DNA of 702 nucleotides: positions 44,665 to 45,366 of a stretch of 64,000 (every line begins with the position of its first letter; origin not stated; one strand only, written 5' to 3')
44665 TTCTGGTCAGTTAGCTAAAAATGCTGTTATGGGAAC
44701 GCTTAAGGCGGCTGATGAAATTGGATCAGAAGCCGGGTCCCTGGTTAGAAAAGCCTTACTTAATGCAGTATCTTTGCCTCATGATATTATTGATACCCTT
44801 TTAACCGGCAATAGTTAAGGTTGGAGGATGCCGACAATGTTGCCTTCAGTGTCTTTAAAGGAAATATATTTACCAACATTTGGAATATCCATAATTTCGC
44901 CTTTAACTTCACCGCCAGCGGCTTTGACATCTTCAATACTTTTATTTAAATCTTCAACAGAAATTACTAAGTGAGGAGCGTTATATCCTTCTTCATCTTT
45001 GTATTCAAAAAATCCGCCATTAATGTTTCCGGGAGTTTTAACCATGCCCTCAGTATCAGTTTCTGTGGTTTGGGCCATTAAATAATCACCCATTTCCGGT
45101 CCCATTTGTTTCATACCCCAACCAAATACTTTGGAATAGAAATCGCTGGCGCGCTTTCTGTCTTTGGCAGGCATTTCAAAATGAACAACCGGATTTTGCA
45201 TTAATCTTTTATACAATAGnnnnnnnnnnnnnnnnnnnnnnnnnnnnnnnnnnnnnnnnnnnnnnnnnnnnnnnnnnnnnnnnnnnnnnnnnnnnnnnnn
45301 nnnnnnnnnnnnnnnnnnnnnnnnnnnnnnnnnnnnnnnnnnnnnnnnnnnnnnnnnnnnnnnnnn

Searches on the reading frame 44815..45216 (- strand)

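Call 53: search_protein_families(library=pfam, proteins=[window:44815-45216:-], max_evalue=0.001)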
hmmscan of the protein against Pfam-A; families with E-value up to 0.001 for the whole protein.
window:44815-45216:- (133 aa): 3 families
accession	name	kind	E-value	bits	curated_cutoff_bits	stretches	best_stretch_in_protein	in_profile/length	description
PF00903.31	Glyoxalase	-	1.8e-12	48.2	20.6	1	11-128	3-119/121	Glyoxalase/Bleomycin resistance protein/Dioxygenase superfamily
PF22677.2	Ble-like_N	-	6.3e-07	29.5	24.5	1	10-50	2-40/41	Bleomycin resistance protein-like N-terminal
PF18029.7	Glyoxalase_6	-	4.4e-06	27.7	23.6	1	17-126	6-101/106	Glyoxalase-like domain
